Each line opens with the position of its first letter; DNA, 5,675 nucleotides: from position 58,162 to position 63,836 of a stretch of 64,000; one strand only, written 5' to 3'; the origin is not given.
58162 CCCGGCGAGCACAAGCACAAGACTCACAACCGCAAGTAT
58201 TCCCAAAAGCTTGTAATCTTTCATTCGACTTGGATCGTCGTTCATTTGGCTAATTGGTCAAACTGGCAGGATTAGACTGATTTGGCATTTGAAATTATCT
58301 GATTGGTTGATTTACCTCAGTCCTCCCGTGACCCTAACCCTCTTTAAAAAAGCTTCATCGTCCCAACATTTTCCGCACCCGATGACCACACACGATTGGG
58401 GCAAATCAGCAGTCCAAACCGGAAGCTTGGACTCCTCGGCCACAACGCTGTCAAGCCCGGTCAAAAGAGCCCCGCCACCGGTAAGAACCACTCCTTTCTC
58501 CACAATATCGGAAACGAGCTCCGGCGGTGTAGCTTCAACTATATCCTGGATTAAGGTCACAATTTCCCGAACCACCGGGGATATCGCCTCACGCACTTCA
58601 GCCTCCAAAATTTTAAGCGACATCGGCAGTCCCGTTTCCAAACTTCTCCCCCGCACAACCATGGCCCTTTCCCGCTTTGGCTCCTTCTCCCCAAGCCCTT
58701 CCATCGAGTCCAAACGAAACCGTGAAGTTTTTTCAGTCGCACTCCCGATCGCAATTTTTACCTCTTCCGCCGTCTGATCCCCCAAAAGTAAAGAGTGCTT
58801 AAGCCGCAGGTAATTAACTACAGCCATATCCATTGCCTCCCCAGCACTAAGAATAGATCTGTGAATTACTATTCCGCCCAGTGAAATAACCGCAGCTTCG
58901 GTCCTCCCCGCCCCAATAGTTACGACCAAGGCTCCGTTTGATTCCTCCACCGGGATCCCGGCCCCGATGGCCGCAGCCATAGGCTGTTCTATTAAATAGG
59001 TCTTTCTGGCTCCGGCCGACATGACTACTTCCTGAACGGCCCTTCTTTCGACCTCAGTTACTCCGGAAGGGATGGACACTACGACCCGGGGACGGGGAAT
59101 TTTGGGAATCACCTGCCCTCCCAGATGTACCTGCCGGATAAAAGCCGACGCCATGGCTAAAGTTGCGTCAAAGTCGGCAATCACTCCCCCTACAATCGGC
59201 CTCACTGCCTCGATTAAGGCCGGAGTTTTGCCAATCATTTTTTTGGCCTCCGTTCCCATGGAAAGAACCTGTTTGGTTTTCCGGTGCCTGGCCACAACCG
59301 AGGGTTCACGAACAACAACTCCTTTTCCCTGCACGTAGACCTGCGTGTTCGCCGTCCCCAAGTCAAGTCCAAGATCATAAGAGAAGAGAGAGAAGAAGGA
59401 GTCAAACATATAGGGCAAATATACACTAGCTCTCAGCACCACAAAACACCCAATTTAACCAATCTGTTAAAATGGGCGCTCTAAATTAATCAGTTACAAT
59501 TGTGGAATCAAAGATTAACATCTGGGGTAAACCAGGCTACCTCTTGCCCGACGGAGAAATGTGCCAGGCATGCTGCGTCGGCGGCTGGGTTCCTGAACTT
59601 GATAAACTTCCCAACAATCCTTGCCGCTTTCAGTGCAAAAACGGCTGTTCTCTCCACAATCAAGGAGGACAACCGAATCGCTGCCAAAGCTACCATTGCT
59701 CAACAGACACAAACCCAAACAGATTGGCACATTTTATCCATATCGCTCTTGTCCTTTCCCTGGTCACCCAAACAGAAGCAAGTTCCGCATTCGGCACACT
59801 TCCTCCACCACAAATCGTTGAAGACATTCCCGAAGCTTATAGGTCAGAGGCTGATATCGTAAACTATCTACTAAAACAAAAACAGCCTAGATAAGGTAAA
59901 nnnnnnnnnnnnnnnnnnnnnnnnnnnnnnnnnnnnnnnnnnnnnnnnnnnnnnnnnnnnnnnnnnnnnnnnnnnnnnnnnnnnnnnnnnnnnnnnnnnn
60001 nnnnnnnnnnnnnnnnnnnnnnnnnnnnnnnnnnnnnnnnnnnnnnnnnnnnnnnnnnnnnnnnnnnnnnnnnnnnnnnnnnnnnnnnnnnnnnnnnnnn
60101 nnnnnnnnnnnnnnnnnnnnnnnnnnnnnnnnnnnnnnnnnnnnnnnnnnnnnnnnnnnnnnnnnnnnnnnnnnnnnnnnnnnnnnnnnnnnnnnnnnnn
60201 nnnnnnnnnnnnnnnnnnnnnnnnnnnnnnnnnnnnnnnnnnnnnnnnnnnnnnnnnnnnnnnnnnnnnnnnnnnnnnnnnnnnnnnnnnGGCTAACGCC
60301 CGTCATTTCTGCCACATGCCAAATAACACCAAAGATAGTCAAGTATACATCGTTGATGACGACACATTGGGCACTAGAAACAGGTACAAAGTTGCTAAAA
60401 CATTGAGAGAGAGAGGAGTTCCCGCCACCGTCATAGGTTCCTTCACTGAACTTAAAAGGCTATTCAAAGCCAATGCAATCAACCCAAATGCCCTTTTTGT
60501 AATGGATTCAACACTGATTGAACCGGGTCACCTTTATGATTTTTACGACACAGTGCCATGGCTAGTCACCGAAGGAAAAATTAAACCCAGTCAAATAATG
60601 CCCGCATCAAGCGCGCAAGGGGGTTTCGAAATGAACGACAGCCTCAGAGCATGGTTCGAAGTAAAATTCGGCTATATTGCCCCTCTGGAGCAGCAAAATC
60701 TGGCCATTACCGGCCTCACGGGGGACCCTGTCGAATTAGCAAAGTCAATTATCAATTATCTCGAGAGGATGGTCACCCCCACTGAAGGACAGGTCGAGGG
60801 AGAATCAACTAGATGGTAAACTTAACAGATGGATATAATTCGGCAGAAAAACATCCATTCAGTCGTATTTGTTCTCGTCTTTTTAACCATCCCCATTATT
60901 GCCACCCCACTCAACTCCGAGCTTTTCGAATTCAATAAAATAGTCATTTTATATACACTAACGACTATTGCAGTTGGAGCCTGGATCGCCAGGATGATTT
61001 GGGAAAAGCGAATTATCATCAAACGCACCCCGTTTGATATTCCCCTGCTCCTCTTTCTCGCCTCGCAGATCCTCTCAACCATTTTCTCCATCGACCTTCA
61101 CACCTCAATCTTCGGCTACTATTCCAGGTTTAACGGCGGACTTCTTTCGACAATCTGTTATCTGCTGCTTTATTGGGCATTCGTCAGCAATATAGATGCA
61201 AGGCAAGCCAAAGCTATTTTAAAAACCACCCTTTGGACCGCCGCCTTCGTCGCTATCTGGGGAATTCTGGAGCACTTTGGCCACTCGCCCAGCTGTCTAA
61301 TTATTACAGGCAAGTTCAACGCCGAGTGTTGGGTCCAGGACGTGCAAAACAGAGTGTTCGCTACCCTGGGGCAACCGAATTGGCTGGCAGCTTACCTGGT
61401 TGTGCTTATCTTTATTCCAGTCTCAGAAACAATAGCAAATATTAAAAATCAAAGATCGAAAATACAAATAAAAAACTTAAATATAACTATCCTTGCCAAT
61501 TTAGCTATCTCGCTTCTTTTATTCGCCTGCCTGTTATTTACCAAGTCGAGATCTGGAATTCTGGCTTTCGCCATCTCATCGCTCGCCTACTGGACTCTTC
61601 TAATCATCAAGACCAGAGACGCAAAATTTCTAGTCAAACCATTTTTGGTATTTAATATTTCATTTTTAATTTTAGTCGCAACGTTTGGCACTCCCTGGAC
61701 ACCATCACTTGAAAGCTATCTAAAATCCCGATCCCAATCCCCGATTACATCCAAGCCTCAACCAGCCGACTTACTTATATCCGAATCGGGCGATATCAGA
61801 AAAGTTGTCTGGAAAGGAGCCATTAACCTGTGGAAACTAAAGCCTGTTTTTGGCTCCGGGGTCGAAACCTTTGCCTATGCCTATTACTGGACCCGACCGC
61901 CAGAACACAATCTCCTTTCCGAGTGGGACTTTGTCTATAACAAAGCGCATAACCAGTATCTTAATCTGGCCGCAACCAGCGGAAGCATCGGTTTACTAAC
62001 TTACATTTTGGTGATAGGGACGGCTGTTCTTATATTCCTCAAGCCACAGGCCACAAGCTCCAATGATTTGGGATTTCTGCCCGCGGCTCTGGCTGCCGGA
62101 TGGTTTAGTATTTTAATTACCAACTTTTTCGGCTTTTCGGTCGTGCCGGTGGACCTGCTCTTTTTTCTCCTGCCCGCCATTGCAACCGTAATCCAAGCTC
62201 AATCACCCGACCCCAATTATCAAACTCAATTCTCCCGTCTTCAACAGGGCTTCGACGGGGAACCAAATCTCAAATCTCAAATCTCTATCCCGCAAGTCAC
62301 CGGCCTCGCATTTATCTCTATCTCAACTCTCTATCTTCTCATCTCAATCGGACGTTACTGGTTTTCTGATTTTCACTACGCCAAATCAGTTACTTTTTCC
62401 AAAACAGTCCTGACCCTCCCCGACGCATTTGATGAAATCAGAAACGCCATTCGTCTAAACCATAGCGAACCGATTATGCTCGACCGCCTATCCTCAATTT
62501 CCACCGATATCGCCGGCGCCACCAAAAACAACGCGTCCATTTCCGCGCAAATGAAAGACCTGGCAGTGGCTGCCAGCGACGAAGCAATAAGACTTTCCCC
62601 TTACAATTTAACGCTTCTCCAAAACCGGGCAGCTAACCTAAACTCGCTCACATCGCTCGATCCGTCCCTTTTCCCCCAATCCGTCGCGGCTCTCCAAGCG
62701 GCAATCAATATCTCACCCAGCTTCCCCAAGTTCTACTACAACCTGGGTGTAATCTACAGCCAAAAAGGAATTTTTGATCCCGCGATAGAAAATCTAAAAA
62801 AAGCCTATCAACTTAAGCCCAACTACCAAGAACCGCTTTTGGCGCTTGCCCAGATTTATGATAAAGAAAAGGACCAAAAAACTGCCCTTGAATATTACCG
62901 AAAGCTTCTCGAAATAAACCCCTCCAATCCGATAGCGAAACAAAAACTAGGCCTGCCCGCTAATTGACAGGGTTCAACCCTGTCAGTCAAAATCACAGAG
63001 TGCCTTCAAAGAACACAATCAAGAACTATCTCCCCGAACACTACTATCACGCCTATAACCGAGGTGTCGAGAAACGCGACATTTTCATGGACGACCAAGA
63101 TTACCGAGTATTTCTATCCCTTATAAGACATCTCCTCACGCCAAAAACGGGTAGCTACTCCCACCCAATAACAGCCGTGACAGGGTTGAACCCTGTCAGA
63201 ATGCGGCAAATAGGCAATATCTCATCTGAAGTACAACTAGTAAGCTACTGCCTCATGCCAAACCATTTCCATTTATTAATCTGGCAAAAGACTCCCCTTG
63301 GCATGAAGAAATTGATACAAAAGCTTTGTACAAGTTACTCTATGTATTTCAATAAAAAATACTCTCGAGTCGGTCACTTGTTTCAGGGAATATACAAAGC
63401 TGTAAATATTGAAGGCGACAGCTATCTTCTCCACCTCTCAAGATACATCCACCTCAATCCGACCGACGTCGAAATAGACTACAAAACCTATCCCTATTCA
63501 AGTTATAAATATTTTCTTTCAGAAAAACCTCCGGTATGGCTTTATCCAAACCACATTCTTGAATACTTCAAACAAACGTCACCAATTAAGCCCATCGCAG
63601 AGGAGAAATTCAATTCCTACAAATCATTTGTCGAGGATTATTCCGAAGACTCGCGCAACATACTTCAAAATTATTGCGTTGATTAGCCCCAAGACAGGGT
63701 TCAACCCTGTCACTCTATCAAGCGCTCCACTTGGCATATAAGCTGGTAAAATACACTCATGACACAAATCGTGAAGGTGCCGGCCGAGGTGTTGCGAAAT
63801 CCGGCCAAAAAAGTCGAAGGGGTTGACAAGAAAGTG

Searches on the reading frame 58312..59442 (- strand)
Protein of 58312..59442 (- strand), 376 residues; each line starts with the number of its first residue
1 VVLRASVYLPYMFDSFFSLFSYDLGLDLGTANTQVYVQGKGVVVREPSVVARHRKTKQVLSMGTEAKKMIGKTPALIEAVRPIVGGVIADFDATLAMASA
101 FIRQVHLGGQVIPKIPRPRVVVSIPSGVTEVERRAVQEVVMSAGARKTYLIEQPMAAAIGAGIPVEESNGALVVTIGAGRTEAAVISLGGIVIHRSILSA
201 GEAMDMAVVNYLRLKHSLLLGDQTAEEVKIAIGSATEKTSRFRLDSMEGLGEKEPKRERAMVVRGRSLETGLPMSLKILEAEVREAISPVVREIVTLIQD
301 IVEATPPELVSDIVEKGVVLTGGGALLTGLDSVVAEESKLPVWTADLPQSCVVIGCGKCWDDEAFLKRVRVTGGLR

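Call 30: search_protein_families(library=pfam, proteins=[window:58312-59442:-])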
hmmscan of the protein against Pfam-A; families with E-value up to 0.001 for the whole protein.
window:58312-59442:- (376 aa): 4 families
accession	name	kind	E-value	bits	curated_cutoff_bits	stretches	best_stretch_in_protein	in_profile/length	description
PF06723.19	MreB_Mbl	-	3.1e-114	381.6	27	1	22-363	2-322/327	MreB/Mbl protein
PF00022.25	Actin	-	9.1e-08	31.5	27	1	26-214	9-189/410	Actin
PF14450.12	FtsA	-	2e-05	25.4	31.8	1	173-343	2-108/127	Cell division protein FtsA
PF00012.26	HSP70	-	8e-05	21.5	20.6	1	120-212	136-234/599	Hsp70 protein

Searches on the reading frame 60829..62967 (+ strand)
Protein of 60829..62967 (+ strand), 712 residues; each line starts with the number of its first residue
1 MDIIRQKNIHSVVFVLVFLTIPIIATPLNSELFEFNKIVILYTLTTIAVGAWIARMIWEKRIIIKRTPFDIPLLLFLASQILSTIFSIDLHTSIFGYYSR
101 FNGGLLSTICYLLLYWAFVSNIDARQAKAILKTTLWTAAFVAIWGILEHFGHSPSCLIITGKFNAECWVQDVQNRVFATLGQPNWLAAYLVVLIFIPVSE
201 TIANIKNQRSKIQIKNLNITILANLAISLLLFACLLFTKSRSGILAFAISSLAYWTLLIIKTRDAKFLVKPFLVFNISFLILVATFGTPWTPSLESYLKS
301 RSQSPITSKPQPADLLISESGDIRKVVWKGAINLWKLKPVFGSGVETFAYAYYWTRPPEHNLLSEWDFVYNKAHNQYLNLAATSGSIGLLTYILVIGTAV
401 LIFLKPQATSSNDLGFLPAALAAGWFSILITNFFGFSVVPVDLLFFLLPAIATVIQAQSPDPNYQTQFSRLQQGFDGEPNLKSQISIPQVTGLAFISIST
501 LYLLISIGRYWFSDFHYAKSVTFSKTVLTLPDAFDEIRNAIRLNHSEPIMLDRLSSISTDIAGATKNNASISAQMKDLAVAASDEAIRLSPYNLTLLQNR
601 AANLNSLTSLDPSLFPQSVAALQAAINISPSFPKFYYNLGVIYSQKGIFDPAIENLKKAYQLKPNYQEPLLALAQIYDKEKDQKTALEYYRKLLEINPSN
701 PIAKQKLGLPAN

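Call 30: search_protein_families(library=pfam, proteins=[window:60829-62967:+])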
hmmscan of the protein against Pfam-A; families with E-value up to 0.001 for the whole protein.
window:60829-62967:+ (712 aa): 13 families
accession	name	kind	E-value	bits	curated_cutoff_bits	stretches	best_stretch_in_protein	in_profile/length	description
PF04932.20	Wzy_C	-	1.1e-17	64.6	31.7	1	227-393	2-149/149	O-Antigen ligase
PF13414.12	TPR_11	-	2.9e-13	49.7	26.8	1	616-647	11-42/42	TPR repeat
PF00515.34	TPR_1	-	4.4e-13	48.9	27.8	2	634-666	2-34/34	Tetratricopeptide repeat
PF13181.12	TPR_8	-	1e-12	47.6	25.7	2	634-666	2-34/34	Tetratricopeptide repeat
PF07719.23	TPR_2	-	9.8e-12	44.5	27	2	633-666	1-34/34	Tetratricopeptide repeat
PF13431.12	TPR_17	-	1.3e-07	31.8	24.4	0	622-647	2-27/34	Tetratricopeptide repeat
PF14559.12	TPR_19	-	9.8e-07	29.5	25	1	650-703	8-61/68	Tetratricopeptide repeat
PF13428.12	TPR_14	-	1.4e-06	28.8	23.5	1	669-708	3-42/44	Tetratricopeptide repeat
PF13424.12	TPR_12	-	4.7e-05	23.9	30.1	0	636-697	6-75/77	Tetratricopeptide repeat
PF13432.12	TPR_16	-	7.9e-05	23.5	32.7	0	615-665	13-63/65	Tetratricopeptide repeat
PF23914.1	TPR_CcmH_CycH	-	0.00035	20.9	42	0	638-702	55-122/158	Cytochrome c-type biogenesis protein H TPR domain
PF13174.12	TPR_6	-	0.00056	20.8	26.3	0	670-699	3-32/33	Tetratricopeptide repeat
PF13176.12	TPR_7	-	0.0007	19.9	27.9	0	670-698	2-30/36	Tetratricopeptide repeat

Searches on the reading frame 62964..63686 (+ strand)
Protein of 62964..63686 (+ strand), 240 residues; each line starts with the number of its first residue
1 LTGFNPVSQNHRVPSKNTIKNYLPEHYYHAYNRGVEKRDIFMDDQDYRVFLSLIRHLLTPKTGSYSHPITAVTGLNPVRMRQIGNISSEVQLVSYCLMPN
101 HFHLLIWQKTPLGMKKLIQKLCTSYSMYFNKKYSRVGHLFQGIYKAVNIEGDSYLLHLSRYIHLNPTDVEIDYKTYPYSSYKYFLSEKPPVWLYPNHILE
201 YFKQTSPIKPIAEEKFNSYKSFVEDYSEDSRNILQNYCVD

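Call 70: search_protein_families(library=pfam, proteins=[window:62964-63686:+], max_evalue=0.00001)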
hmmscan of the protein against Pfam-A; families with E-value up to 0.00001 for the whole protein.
window:62964-63686:+ (240 aa): 1 family
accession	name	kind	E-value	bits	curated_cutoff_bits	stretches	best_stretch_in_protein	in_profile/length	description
PF01797.21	Y1_Tnp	-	7e-11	42.7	23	1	88-163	39-119/121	Transposase IS200 like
